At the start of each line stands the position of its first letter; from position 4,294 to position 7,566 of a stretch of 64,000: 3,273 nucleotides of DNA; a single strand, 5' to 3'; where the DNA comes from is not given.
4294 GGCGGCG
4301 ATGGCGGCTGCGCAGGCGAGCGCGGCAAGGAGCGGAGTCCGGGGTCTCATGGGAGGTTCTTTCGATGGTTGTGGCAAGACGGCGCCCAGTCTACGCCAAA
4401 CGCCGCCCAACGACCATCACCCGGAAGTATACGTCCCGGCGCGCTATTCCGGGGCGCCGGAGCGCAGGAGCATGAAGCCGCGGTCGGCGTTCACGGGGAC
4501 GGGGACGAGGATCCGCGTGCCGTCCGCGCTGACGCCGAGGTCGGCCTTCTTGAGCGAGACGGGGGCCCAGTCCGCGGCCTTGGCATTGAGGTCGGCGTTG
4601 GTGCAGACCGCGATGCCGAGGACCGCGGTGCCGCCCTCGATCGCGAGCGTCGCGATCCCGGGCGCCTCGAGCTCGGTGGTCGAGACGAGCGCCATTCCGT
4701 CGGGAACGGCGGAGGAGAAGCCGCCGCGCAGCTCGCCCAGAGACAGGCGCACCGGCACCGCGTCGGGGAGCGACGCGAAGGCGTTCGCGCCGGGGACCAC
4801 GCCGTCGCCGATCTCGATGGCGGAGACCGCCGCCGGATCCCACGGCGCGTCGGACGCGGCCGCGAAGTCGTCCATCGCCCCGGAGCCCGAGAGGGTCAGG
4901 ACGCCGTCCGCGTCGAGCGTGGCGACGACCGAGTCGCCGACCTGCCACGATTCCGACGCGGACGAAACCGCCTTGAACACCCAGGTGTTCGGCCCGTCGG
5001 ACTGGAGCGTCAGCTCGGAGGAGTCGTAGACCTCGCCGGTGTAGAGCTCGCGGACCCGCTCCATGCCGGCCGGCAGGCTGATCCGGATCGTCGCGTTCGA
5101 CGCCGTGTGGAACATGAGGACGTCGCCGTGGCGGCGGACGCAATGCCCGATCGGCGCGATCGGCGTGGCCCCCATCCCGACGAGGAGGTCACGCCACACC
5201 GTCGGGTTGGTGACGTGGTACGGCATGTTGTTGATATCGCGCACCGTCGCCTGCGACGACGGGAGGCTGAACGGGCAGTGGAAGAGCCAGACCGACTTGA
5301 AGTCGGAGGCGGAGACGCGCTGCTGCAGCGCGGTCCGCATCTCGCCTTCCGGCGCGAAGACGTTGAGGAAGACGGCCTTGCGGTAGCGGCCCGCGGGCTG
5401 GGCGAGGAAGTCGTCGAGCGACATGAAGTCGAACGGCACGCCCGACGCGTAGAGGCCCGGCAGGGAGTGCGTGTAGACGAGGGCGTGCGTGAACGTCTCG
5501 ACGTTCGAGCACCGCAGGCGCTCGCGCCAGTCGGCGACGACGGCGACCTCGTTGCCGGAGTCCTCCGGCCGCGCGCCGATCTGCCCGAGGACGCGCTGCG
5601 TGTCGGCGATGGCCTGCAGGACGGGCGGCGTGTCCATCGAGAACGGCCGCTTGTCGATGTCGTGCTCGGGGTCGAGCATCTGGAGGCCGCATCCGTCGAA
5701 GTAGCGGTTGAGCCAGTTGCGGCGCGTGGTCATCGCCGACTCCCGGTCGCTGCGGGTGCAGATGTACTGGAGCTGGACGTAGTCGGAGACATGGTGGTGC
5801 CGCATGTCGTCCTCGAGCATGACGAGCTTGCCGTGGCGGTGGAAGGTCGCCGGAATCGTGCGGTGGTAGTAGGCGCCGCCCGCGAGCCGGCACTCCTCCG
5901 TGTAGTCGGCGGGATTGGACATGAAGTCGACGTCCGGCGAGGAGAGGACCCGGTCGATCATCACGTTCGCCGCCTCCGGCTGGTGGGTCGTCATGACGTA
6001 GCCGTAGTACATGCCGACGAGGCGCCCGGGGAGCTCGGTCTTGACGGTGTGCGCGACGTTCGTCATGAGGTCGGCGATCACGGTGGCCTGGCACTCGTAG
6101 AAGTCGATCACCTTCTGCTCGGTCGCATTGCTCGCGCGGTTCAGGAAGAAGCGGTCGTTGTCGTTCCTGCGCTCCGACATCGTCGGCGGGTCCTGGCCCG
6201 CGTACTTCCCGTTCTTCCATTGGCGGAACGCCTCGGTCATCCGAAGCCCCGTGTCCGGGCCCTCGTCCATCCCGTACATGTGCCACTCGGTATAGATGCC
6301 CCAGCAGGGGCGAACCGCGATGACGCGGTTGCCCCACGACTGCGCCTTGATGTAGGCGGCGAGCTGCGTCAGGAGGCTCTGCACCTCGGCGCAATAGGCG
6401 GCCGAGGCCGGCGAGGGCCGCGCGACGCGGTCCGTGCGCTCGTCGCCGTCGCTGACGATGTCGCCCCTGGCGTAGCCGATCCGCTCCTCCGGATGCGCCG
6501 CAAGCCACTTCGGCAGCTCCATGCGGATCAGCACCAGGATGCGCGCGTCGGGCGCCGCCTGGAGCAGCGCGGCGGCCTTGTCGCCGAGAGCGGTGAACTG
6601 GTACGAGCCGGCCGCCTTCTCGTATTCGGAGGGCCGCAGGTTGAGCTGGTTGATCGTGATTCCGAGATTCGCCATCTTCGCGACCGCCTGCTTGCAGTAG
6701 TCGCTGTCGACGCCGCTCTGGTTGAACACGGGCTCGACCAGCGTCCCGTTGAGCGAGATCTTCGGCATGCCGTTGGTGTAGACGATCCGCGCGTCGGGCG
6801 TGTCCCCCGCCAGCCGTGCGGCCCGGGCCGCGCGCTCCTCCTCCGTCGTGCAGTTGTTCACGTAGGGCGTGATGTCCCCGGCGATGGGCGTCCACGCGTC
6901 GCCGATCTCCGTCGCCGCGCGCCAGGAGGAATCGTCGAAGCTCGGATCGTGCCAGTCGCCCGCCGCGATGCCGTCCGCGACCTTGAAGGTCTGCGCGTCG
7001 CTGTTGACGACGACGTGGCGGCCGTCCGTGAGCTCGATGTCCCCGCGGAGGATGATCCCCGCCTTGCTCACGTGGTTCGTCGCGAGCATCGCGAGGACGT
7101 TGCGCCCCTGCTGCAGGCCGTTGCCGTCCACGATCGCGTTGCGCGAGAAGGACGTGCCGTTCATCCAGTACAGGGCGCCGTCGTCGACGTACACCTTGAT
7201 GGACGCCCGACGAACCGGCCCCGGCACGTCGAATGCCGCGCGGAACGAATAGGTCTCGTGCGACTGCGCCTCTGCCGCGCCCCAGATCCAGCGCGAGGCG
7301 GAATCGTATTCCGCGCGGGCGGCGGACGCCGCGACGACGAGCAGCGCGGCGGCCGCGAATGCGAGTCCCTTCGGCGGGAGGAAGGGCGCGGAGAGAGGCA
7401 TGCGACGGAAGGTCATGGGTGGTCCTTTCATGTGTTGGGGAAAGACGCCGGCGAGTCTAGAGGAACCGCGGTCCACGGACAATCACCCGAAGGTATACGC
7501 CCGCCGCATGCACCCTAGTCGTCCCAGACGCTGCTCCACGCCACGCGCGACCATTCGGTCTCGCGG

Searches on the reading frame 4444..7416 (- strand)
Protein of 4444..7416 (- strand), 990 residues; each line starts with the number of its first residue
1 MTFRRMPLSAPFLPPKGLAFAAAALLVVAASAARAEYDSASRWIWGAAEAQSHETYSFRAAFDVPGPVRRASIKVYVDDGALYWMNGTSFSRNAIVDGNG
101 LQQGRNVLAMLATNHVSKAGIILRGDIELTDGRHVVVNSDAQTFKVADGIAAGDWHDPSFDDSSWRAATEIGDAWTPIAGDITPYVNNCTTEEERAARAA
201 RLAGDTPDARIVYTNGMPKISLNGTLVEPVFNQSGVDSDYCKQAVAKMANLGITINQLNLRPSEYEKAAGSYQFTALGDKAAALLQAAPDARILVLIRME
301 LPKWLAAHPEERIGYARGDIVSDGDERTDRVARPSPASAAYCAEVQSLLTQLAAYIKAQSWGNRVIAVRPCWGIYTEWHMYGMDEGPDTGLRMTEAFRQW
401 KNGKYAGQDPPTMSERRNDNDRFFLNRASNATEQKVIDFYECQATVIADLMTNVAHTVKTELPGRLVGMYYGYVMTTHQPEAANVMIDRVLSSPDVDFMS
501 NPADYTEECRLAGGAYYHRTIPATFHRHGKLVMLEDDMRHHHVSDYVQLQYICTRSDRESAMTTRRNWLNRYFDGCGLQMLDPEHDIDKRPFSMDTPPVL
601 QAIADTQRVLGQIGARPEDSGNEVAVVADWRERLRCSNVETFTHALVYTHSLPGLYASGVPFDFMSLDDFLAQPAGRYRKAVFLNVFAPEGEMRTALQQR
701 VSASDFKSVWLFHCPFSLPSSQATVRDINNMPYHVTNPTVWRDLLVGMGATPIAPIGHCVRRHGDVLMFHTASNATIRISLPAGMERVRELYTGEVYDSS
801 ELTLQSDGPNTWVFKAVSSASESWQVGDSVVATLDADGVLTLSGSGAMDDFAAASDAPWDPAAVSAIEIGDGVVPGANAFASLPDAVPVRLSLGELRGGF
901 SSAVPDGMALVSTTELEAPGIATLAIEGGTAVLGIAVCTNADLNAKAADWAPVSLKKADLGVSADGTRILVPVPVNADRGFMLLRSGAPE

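Call 13: search_protein_families(library=pfam, proteins=[window:4444-7416:-], max_evalue=0.001)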
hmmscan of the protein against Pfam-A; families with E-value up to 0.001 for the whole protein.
window:4444-7416:- (990 aa): 0 families

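Call 38: find_encoding_contigs(protein=window:4444-7416:-, flank=10000, max_places=6)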
Protein window:4444-7416:- (990 aa): 5 contigs read that carry it; 4 places shown.
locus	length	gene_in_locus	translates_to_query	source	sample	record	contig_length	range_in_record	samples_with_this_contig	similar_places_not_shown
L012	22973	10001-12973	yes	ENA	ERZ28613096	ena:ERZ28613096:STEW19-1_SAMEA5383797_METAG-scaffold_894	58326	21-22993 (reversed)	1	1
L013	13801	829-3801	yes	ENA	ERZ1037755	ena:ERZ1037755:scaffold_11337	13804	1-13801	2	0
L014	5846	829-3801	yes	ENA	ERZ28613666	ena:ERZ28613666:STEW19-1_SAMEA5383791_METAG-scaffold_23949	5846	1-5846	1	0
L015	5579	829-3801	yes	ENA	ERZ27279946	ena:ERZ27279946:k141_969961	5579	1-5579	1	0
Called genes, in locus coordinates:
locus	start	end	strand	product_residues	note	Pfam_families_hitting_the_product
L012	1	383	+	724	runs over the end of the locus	PF00657:Lipase_GDSL, PF13472:Lipase_GDSL_2, PF10102:DUF2341, PF13385:Laminin_G_3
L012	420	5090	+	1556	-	PF00657:Lipase_GDSL, PF13472:Lipase_GDSL_2, PF10102:DUF2341, PF13385:Laminin_G_3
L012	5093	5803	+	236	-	PF00657:Lipase_GDSL, PF13472:Lipase_GDSL_2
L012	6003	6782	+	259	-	-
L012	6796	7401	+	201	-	PF07963:N_methyl (weak)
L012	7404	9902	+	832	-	-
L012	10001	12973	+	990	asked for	-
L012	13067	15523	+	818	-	PF00657:Lipase_GDSL, PF13472:Lipase_GDSL_2, PF12708:Pect-lyase_RHGA_epim (weak)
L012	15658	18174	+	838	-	PF13290:CHB_HEX_C_1, PF13287:Fn3_assoc, PF10102:DUF2341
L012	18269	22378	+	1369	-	-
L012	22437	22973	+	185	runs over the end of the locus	?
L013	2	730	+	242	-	?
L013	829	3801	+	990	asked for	-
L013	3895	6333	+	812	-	PF00657:Lipase_GDSL, PF13472:Lipase_GDSL_2, PF12708:Pect-lyase_RHGA_epim (weak)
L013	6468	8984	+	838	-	PF13290:CHB_HEX_C_1, PF13287:Fn3_assoc, PF10102:DUF2341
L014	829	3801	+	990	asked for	-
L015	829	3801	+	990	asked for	-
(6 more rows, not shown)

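Call 41: find_homologous_proteins(query=window:4444-7416:-, max_evalue=1e-20)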
Query window:4444-7416:- (990 aa): 48 proteins with E <= 1e-20 among 8000 candidates.
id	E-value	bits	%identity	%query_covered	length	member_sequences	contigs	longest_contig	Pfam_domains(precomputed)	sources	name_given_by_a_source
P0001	0.0e+0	2213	97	100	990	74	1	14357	-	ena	-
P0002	0.0e+0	2074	91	97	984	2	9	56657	-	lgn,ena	-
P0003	0.0e+0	2072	91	97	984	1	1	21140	-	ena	-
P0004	0.0e+0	2061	91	97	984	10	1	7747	-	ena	-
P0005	0.0e+0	2056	91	98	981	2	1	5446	-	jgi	jgi:hypothetical protein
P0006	0.0e+0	2049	92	97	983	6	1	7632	-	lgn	-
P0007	0.0e+0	2025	89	96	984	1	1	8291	-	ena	-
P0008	0.0e+0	1995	89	96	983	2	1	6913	-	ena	-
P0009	0.0e+0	1973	87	97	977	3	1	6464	-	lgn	-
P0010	0.0e+0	1845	80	100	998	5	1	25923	-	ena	-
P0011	0.0e+0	1821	80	96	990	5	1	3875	-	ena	-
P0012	0.0e+0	1798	78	98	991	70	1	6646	-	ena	-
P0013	0.0e+0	1797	78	96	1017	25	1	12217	-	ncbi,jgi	jgi:hypothetical protein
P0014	0.0e+0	1704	75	98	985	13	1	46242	-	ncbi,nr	ncbi:MAG: hypothetical protein IKQ17_06115 [Kiritimatiellae bacterium]|nr:hypothetical protein [Kiri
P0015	0.0e+0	1688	75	96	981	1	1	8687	-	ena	-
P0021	0.0e+0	1197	56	96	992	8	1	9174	-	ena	-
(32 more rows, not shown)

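Call 42: find_encoding_contigs(protein=P0002, flank=10000, max_places=3)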
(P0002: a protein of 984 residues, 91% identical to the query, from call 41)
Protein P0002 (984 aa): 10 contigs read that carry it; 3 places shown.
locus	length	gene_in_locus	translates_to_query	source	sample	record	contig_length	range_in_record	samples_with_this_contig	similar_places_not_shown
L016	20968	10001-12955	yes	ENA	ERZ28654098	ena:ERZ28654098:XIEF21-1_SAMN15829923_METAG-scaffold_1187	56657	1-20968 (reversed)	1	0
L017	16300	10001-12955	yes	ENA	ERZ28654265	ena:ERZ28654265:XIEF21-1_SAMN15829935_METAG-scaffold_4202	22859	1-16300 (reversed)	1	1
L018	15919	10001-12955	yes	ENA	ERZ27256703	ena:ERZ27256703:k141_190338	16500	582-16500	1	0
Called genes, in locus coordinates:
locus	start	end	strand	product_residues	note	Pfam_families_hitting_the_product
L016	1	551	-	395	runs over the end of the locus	PF13407:Peripla_BP_4 (weak), PF13377:Peripla_BP_3, PF12833:HTH_18, PF00165:HTH_AraC (weak)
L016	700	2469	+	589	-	PF03629:SASA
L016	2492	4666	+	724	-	PF00657:Lipase_GDSL, PF13472:Lipase_GDSL_2, PF10102:DUF2341, PF13385:Laminin_G_3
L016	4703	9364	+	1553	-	PF00657:Lipase_GDSL, PF13472:Lipase_GDSL_2, PF10102:DUF2341, PF13385:Laminin_G_3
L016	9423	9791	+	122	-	PF13472:Lipase_GDSL_2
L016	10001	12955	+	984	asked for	-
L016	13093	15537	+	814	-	PF13287:Fn3_assoc, PF13290:CHB_HEX_C_1, PF10102:DUF2341, PF13385:Laminin_G_3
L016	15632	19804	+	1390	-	-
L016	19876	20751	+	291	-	-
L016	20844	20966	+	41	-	?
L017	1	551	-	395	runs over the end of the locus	PF13407:Peripla_BP_4 (weak), PF13377:Peripla_BP_3, PF12833:HTH_18, PF00165:HTH_AraC (weak)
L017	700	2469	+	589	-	PF03629:SASA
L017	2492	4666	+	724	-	PF00657:Lipase_GDSL, PF13472:Lipase_GDSL_2, PF10102:DUF2341, PF13385:Laminin_G_3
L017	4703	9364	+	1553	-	PF00657:Lipase_GDSL, PF13472:Lipase_GDSL_2, PF10102:DUF2341, PF13385:Laminin_G_3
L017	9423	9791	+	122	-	PF13472:Lipase_GDSL_2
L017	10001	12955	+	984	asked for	-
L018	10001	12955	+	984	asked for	-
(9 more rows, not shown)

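Call 43: find_encoding_contigs(protein=P0010, flank=10000, max_places=2)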
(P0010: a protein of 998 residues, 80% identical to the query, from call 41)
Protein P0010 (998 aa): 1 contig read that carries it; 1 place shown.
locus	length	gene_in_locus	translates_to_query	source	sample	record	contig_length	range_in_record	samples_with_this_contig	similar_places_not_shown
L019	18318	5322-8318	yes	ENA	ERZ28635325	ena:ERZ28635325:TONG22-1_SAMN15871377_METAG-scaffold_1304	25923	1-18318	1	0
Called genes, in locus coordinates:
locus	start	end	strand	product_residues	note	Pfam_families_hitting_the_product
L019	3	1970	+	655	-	?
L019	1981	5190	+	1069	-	-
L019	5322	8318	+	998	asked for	-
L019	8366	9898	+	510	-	PF02129:Peptidase_S15, PF08530:PepX_C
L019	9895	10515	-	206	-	PF00072:Response_reg, PF00196:GerE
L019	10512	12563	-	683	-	PF07730:HisKA_3, PF02518:HATPase_c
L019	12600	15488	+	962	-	PF13229:Beta_helix (faint)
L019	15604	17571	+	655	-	-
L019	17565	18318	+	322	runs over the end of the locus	PF19300:BPD_transp_1_N, PF00528:BPD_transp_1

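Call 44: find_encoding_contigs(protein=P0014, flank=10000, max_places=2)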
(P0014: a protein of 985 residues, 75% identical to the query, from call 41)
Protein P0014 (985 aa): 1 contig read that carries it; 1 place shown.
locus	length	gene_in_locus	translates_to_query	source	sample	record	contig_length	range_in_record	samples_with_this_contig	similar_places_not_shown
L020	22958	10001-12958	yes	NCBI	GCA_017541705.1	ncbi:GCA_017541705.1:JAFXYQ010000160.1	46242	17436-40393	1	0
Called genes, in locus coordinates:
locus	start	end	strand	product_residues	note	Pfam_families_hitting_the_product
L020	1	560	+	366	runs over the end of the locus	-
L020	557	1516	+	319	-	PF09825:BPL_N (weak)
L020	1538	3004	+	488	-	PF01408:GFO_IDH_MocA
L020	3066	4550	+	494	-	PF01408:GFO_IDH_MocA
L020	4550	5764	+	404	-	PF01408:GFO_IDH_MocA (faint), PF22725:GFO_IDH_MocA_C3 (weak)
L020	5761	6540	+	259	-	-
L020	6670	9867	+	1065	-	-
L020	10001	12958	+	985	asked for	-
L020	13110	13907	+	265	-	PF01012:ETF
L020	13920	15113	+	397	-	PF01012:ETF, PF00766:ETF_alpha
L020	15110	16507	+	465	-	PF01565:FAD_binding_4, PF02913:FAD-oxidase_C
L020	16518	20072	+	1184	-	PF13195:DUF4011, PF13604:AAA_30 (faint), PF13086:AAA_11 (weak), PF13245:AAA_19 (faint), PF13086:AAA_11 (weak), PF13087:AAA_12, PF18741:MTES_1575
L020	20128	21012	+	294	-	-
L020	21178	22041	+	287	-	-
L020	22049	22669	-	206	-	PF00072:Response_reg, PF00196:GerE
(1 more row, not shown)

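Call 45: find_encoding_contigs(protein=P0021, flank=10000, max_places=2)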
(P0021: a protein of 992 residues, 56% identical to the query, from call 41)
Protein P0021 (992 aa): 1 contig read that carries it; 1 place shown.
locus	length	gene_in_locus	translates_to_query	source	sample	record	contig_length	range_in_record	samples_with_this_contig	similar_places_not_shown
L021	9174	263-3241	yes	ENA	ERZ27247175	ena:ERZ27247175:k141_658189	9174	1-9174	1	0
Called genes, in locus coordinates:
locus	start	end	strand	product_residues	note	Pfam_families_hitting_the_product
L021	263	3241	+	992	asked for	-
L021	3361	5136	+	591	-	PF05448:AXE1 (faint), PF20434:BD-FAE, PF12146:Hydrolase_4 (faint), PF00135:COesterase (faint), PF00326:Peptidase_S9 (faint), PF20434:BD-FAE, PF01738:DLH (weak), PF07859:Abhydrolase_3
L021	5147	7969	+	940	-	PF18998:Flg_new_2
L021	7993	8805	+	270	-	PF03629:SASA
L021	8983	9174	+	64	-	?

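Call 85: search_protein_families(library=ncbifam, proteins=[window:4444-7416:-], max_evalue=0.001)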
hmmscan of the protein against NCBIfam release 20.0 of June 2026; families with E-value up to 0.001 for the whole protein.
window:4444-7416:- (990 aa): 1 family
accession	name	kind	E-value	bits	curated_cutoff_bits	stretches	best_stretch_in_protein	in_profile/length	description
NF041573.1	rhamnosid_Stmyc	equivalog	7.2e-12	43.9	1720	1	38-189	134-301/1028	alpha-L-rhamnosidase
